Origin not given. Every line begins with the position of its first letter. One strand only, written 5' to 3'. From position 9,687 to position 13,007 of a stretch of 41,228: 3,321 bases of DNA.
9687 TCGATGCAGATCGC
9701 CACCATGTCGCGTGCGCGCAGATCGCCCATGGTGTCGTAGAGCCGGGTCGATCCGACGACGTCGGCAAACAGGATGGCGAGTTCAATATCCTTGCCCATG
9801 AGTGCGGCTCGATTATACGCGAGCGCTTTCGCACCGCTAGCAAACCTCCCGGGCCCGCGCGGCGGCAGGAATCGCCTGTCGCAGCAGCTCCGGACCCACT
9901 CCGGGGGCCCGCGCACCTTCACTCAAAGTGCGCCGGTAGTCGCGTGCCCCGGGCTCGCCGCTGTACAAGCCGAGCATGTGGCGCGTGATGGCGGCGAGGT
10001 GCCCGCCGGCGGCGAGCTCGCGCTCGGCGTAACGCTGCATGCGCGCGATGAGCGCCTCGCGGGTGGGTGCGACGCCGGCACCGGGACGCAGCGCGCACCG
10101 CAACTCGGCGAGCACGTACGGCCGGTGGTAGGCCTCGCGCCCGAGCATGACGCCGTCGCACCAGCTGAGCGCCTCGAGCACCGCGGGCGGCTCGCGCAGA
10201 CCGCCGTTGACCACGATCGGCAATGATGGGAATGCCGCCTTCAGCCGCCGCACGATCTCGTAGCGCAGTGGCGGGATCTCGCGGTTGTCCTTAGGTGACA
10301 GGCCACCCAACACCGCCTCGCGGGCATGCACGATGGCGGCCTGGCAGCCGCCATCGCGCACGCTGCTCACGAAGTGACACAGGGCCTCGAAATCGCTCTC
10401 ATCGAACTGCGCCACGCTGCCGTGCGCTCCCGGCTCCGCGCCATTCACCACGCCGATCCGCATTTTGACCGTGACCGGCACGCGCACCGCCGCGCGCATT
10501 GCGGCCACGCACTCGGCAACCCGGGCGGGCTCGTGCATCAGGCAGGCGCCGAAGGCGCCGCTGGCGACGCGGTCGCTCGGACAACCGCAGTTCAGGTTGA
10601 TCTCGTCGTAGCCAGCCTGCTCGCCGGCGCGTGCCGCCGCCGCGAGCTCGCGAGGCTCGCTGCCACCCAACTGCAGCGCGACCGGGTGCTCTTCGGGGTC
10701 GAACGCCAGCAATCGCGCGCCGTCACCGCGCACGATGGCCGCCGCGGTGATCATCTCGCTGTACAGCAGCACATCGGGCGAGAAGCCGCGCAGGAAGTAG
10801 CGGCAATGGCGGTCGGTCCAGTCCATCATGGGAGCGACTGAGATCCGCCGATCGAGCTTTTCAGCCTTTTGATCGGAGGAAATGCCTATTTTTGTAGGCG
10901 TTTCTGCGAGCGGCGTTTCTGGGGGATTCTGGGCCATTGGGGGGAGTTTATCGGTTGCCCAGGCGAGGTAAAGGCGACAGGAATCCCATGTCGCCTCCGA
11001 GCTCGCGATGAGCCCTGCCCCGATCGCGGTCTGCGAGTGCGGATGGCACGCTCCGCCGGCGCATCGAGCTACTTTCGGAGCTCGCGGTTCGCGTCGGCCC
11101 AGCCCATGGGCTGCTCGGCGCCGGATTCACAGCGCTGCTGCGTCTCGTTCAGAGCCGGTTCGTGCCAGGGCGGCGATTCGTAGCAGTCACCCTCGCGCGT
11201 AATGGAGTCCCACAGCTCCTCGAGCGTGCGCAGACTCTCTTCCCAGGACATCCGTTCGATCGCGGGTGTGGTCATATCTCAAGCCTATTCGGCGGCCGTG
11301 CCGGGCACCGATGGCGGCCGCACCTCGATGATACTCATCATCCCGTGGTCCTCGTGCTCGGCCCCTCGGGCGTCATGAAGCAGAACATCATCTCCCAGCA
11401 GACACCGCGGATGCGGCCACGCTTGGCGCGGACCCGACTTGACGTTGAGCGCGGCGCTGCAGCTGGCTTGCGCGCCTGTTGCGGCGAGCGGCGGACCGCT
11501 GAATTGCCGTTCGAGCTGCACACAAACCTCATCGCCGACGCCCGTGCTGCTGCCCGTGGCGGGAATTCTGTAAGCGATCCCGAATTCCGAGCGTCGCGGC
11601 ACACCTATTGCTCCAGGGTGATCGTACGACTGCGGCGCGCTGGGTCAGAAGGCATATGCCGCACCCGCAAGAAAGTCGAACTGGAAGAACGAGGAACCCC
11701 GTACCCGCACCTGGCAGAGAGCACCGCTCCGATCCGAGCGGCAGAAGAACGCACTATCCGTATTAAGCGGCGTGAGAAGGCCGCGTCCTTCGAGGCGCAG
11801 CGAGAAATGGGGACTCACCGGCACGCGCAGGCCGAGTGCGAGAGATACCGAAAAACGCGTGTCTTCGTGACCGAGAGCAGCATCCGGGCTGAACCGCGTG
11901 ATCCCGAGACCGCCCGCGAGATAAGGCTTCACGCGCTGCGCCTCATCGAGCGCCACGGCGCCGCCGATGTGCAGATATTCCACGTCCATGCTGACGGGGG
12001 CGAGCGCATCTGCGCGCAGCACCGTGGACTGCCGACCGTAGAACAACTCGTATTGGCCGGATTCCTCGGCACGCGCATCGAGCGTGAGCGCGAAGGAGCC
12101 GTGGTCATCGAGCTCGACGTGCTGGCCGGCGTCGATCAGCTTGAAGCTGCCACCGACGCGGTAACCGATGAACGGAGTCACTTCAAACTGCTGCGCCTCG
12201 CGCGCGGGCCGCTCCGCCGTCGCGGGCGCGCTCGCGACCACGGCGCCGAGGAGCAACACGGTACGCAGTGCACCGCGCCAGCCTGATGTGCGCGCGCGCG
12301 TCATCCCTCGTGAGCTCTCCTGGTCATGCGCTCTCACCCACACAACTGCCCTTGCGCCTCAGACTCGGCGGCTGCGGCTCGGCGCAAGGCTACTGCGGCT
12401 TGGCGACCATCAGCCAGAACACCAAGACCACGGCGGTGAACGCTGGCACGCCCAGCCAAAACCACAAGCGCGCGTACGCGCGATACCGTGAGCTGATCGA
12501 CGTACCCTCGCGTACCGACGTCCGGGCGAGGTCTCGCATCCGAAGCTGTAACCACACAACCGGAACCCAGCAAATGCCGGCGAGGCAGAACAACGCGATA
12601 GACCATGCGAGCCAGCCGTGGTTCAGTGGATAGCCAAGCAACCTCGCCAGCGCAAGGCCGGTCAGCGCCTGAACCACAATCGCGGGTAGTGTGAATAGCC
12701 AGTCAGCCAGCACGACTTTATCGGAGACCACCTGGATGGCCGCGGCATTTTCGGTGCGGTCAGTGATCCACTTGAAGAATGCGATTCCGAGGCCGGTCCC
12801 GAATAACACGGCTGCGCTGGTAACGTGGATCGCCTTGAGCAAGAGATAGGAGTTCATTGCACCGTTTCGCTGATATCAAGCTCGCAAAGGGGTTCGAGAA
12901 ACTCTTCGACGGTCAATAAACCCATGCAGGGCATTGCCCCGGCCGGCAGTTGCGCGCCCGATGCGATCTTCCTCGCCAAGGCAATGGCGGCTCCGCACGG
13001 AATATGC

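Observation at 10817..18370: Three copies of the dusA 5' coding core point to two tandem, integrase-less dusA-targeted elements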

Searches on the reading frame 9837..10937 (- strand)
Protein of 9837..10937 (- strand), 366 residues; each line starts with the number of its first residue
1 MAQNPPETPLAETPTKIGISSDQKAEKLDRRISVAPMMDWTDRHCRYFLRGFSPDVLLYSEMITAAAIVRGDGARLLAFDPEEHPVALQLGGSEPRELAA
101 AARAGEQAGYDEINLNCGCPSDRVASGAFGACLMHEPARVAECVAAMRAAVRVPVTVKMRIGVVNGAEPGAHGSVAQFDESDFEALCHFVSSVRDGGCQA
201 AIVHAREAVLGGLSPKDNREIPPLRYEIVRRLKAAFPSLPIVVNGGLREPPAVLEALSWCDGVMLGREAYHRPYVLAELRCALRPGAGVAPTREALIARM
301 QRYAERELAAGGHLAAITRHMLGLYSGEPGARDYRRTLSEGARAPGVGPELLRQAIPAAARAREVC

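Call 6: search_protein_families(library=pfam, proteins=[window:9837-10937:-], max_evalue=0.01)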
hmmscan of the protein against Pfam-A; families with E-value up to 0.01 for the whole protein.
window:9837-10937:- (366 aa): 1 family
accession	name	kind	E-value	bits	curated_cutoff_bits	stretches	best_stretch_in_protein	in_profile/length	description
PF01207.24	Dus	-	7e-74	249.2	20.4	1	34-350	2-301/311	Dihydrouridine synthase (Dus)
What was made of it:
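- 9837..10937 (-): Intact dusA (366 aa). Its first ~26 codons and its upstream arm are element-borne. Pfam Dus 7e-74 (call 6).
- Checked: All three copies exist on one strand, the minus strand, which is the dusA coding strand (dusA 9837-10937, Pfam Dus 7e-74, call 6).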

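Call 12: find_encoding_contigs(protein=window:9837-10937:-, flank=10000, max_places=6)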
Protein window:9837-10937:- (366 aa): no gene with exactly this product is on record in the collection.
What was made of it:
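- Tried and rejected: Exact look-up of the window's DusA protein in public assemblies found nothing (call 12).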

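Call 13: find_related_loci(query=window:9837-10937:-, collection=genome_contigs, flank=10000)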
Query window:9837-10937:- (366 aa) in genome_contigs; peptide patterns used: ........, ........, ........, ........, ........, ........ (x = any residue, [..] = any of these).
600 stretches matched a pattern (row limit reached: there are more); 595 encode a relative of the query (tblastn E <= 1e-3); the best 80 are kept; 80 distinct loci.
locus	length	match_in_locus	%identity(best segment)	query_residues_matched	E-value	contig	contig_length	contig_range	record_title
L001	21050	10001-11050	82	3-352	1e-178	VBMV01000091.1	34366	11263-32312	MAG: Gammaproteobacteria bacterium isolate GP_4 14_0903_02_20cm_scaffold_176, whole genome shotgun sequence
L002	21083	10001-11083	76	1-361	5e-173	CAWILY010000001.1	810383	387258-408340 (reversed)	MAG: uncultured Gammaproteobacteria bacterium isolate MFD05377.bin.1.117 genome assembly, contig: contig_103347, whole g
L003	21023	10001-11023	81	13-352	3e-170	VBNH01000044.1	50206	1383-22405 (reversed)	MAG: Gammaproteobacteria bacterium isolate GP_16 14_0903_16_20cm_scaffold_54, whole genome shotgun sequence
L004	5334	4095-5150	72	8-359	2e-169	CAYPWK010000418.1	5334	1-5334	MAG TPA_asm: uncultured Burkholderia sp. isolate SRP272529_co1_1 genome assembly, contig: NODE_31434_length_5334_cov_4.4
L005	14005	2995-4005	70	21-355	6e-150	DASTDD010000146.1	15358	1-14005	MAG TPA_asm: Steroidobacteraceae bacterium isolate SMAG_U810 k141_1297455, whole genome shotgun sequence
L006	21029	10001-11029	71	15-355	2e-149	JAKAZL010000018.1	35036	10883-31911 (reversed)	MAG: Proteobacteria bacterium isolate ZJ1.bin34 NODE_1407_length_35036_cov_19.241399, whole genome shotgun sequence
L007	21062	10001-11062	64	4-352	6e-145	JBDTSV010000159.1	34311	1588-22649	MAG: Pseudomonadota bacterium isolate cluster3_bin.28 NODE_3552_length_34311_cov_6.628503, whole genome shotgun sequence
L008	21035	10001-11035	70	11-355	5e-156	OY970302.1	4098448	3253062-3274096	MAG: uncultured proteobacterium isolate MFD10064.bin.1.20 genome assembly, chromosome: 1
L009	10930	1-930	77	52-361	1e-136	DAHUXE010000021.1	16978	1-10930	MAG TPA_asm: Gammaproteobacteria bacterium isolate clean1645 k141_1003590, whole genome shotgun sequence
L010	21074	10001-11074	61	3-355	4e-136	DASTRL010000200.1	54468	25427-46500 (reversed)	MAG TPA_asm: Steroidobacteraceae bacterium isolate SMAG_U2251 k141_354772, whole genome shotgun sequence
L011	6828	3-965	68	39-366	1e-135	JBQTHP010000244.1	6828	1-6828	MAG: Gammaproteobacteria bacterium isolate SAR13 c_000000281483, whole genome shotgun sequence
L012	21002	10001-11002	64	21-352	7e-135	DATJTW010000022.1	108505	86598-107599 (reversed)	MAG TPA_asm: Steroidobacteraceae bacterium isolate SMAG_U15030 k141_368938, whole genome shotgun sequence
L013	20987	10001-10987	63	28-355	1e-134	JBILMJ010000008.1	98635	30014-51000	MAG: Steroidobacteraceae bacterium isolate ME2017-08-18_3300034012_group7_bin80 Rohwer_bin2483_scaffold_43_c2, whole gen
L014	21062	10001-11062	64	1-356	2e-131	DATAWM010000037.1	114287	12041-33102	MAG TPA_asm: Steroidobacteraceae bacterium isolate SMAG_U5625 k141_562667, whole genome shotgun sequence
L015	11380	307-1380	60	1-340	7e-129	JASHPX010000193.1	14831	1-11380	MAG: Gammaproteobacteria bacterium isolate JOPF060 JOPF_NEAR_contig_705846, whole genome shotgun sequence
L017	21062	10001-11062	57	7-362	7e-126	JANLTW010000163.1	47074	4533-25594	MAG: Gammaproteobacteria bacterium isolate OTE_25_metabat_121 OTE_25_k141_2028426, whole genome shotgun sequence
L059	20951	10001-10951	51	31-362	1e-105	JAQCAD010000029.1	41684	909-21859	MAG: Proteobacteria bacterium isolate casp150-mb.9 NODE_2457_length_41684_cov_0.229169, whole genome shotgun sequence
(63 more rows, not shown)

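Call 23: search_protein_families(library=pfam, proteins=[L010:5841-7289:+, L010:7356-9770:+, L010:5018-5608:-, L010:3637-4674:-, L002:2201-3628:+, L002:3976-6345:+, L002:7510-8763:-, L002:8773-9930:-, L002:836-1477:+, L002:6981-7562:+], max_evalue=0.001)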
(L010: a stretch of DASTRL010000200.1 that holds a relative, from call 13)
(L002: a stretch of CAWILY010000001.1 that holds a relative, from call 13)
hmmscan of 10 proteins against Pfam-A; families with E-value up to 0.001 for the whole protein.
L010:5841-7289:+ (482 aa): 1 family
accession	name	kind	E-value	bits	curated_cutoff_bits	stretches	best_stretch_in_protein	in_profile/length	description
PF02661.23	Fic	-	1.1e-13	52.3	24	1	317-406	5-93/93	Fic/DOC family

L010:7356-9770:+ (804 aa): 4 families
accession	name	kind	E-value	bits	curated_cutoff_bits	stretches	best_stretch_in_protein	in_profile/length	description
PF22548.2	AEP-TOTE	-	1.4e-93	313.1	27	1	56-294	1-229/230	TOTE conflict system, Archaeo-Eukaryotic Primase domain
PF04851.21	ResIII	-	2.2e-23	83.4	22.5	1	443-585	3-163/164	Type III restriction enzyme, res subunit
PF00270.35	DEAD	-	1.1e-11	45.2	26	1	446-586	2-162/167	DEAD/DEAH box helicase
PF00271.37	Helicase_C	-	2.4e-06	28.2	23.5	1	666-765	13-109/110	Helicase conserved C-terminal domain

L010:5018-5608:- (196 aa): 1 family
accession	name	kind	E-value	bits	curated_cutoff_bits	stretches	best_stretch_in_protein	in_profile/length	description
PF13338.12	AbiEi_4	-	5.6e-14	52.4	25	1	14-62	1-49/49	Transcriptional regulator, AbiEi antitoxin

L010:3637-4674:- (345 aa): 1 family
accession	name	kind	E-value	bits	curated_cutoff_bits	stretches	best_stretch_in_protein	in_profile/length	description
PF01553.26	Acyltransferase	-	7.5e-15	55.4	23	1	116-271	1-130/132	Acyltransferase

L002:2201-3628:+ (475 aa): 2 families
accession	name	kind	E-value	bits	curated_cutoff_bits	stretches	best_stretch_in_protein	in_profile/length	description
PF06742.16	DUF1214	-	1.7e-27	96.6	25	1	352-459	2-112/112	Protein of unknown function (DUF1214)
PF06863.17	DUF1254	-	2.8e-19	70.1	22.2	1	76-202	6-133/133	Protein of unknown function (DUF1254)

L002:3976-6345:+ (789 aa): 2 families
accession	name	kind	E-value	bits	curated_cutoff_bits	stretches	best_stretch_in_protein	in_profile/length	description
PF00884.28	Sulfatase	-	3.4e-66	224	25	1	48-464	1-300/301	Sulfatase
PF16347.10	SGSH_C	-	8.6e-09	36.2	29.3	1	429-558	18-135/154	N-sulphoglucosamine sulphohydrolase, C-terminal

L002:7510-8763:- (417 aa): 0 families

L002:8773-9930:- (385 aa): 1 family
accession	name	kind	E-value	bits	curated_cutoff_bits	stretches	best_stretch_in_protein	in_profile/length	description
PF00589.27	Phage_integrase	-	9.2e-16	58.5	27.1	1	186-342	7-170/172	Phage integrase family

L002:836-1477:+ (213 aa): 3 families
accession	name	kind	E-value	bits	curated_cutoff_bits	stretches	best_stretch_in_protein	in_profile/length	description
PF13744.12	HTH_37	-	2.6e-21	75.6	27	1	119-199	1-79/80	Helix-turn-helix domain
PF13560.12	HTH_31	-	4.4e-06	27.3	27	1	143-197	6-60/64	Helix-turn-helix domain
PF01381.28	HTH_3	-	4e-05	24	23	1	143-184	1-41/55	Helix-turn-helix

L002:6981-7562:+ (193 aa): 2 families
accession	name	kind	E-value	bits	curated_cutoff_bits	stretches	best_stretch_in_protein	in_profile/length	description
PF21983.2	NikA-like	-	2.6e-06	27.9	27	1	70-143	2-70/72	Mobilization protein NikA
PF19839.5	RHH_9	-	5.2e-05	23.5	23.4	0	17-54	6-43/65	Ribbon-helix-helix protein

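Call 45: search_protein_families(library=ncbifam, proteins=[L002:8773-9930:-], max_evalue=0.001)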
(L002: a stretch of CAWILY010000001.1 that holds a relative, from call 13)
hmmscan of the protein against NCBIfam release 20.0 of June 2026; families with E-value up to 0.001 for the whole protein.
L002:8773-9930:- (385 aa): 1 family
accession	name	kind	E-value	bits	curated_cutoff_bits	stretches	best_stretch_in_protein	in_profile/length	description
NF040815.2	recomb_XerA_Arch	equivalog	5.2e-07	29.5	220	1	186-347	101-261/263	site-specific tyrosine recombinase/integron integrase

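Call 63: search_protein_families(library=padloc, proteins=[L010:7356-9770:+, L010:5841-7289:+, L010:5018-5608:-], max_evalue=0.001)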
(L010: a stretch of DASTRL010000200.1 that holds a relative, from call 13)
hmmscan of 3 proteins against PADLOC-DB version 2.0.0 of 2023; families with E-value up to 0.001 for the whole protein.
L010:7356-9770:+ (804 aa): 9 families
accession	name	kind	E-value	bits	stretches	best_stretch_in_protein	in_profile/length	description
PDLC01465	PrimPol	-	1.7e-88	294.8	1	46-371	19-275/276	"CAS-I,CAS-II,CAS-III,CAS-IV,CAS-V,CAS-VI; associated"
PDLC01101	PrimPol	-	3.3e-16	57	1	170-291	222-333/490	adaptation polymerase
PDLC02707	PbeA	-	2.9e-15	53.9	1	442-587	251-416/672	PbeA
PDLC02704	PbeA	-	3.2e-12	43.7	1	552-587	387-421/682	PbeA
PDLC03659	mREase_IV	-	9.5e-11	38.3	1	462-779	243-567/945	Type IV methyl-directed restriction enzyme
PDLC03658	mREase_IV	-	8e-09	31.8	1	459-589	243-376/953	Type IV methyl-directed restriction enzyme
PDLC02706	PbeA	-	4.8e-06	23.4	0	551-587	398-434/722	PbeA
PDLC02703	PbeA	-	2.6e-05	21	0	420-506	223-314/626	PbeA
PDLC02503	BrxHI|BrxHII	-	0.00018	17.9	0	575-772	185-349/698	BrxHI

L010:5841-7289:+ (482 aa): 12 families
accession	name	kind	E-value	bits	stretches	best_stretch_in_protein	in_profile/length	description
PDLC03963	SoFic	-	2.3e-16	58.1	1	255-468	60-267/361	-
PDLC04836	PDC-S04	-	8.7e-11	39.5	1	256-441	30-220/244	-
PDLC04840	PDC-S04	-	3.7e-09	34.6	1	386-431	154-199/227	-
PDLC04966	PDC-S24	-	1.3e-07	28.8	1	369-432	299-369/497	-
PDLC04837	PDC-S04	-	1.4e-07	29.1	1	385-450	162-226/234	-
PDLC04839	PDC-S04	-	1.4e-06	26.2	1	387-432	140-187/205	-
PDLC04838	PDC-S04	-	6.1e-06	24.2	1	383-448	139-202/209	-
PDLC02225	AbiEi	-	1.1e-05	23.2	1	8-69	27-80/198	AbiEi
PDLC04842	PDC-S04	-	0.00014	19.7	1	387-430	111-154/202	-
PDLC02228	AbiEi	-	0.00017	19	1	12-69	52-106/216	AbiEi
PDLC04841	PDC-S04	-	0.00022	19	1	386-435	208-257/292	-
PDLC02249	AbiEi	-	0.0008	17.2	0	12-100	30-117/184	AbiEi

L010:5018-5608:- (196 aa): 22 families
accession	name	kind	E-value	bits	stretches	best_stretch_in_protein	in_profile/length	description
PDLC02228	AbiEi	-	5.7e-70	233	1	11-187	25-194/216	AbiEi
PDLC02249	AbiEi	-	1.8e-58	195.3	1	11-186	3-174/184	AbiEi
PDLC02260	AbiEi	-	2.4e-50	167.7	1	11-143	2-130/131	AbiEi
PDLC02231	AbiEi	-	7.8e-37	125.5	1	11-186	5-187/280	AbiEi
PDLC02225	AbiEi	-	9.5e-21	72.4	1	15-156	9-147/198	AbiEi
PDLC02256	AbiEi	-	2e-18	65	1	20-187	10-171/174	AbiEi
PDLC02265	AbiEi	-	9.6e-16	56.1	1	20-190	10-192/198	AbiEi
PDLC02259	AbiEi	-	8.7e-15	52.7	1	26-189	1-173/191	AbiEi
PDLC02283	AbiEi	-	1.3e-13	49.1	1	21-187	14-192/201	AbiEi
PDLC02239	AbiEi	-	2.9e-13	48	1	26-127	11-111/195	AbiEi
PDLC02244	AbiEi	-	1.6e-11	42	1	16-180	10-183/292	AbiEi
PDLC02270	AbiEi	-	2.4e-10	37.9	1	35-120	28-114/265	AbiEi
PDLC02267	AbiEi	-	1.7e-09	35.5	1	41-154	40-152/252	AbiEi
PDLC02275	AbiEi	-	1e-08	33.5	1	23-110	9-94/184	AbiEi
PDLC02227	AbiEi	-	3.7e-06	24.7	1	23-109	16-100/233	AbiEi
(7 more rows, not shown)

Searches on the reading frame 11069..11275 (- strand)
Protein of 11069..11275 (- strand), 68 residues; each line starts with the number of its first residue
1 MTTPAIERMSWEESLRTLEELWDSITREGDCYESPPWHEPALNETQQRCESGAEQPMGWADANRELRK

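Call 6: search_protein_families(library=pfam, proteins=[window:11069-11275:-], max_evalue=0.01)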
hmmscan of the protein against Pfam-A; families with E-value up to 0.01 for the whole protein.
window:11069-11275:- (68 aa): 1 family
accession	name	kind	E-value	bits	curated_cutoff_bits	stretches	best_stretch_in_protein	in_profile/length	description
PF09720.15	Unstab_antitox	-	9.8e-06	26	23.3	1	9-62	2-54/54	Putative addiction module component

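Call 45: search_protein_families(library=ncbifam, proteins=[window:11069-11275:-], max_evalue=0.001)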
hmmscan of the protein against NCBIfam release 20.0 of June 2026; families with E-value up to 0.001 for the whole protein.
window:11069-11275:- (68 aa): 0 families

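Call 63: search_protein_families(library=padloc, proteins=[window:11069-11275:-], max_evalue=0.001)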
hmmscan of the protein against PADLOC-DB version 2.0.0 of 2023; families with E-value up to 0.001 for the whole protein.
window:11069-11275:- (68 aa): 0 families

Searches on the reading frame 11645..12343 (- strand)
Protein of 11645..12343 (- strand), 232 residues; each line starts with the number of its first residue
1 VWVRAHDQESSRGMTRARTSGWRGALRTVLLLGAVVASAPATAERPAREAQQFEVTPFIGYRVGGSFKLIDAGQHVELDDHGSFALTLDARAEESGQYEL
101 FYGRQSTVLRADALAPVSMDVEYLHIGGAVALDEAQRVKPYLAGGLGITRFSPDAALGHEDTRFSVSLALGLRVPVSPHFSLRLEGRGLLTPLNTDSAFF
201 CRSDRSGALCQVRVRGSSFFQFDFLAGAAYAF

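Call 6: search_protein_families(library=pfam, proteins=[window:11645-12343:-], max_evalue=0.01)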
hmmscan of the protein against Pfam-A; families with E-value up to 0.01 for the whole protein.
window:11645-12343:- (232 aa): 1 family
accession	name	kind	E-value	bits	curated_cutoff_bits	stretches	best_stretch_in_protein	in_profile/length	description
PF13505.12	OMP_b-brl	-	3.2e-09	37.7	28.7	1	30-187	2-151/175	Outer membrane protein beta-barrel domain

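Call 45: search_protein_families(library=ncbifam, proteins=[window:11645-12343:-], max_evalue=0.001)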
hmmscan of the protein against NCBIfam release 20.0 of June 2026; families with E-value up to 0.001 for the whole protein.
window:11645-12343:- (232 aa): 1 family
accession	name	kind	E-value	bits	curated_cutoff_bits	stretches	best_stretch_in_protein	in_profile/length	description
TIGR04565.1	OMP_myx_plus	subfamily_domain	4.3e-05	23.6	60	1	117-191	64-137/161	outer membrane beta-barrel domain-containing protein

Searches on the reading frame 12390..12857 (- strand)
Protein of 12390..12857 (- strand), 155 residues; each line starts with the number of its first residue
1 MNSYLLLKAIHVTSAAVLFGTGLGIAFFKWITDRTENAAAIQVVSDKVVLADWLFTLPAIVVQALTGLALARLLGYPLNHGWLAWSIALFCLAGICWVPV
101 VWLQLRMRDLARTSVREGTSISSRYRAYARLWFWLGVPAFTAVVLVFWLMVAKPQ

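Call 6: search_protein_families(library=pfam, proteins=[window:12390-12857:-], max_evalue=0.01)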
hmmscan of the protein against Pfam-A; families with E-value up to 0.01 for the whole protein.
window:12390-12857:- (155 aa): 1 family
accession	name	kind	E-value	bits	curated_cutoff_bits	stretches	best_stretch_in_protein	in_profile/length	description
PF10027.14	DUF2269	-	6.9e-55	185.7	28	1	6-154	2-150/150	Predicted integral membrane protein (DUF2269)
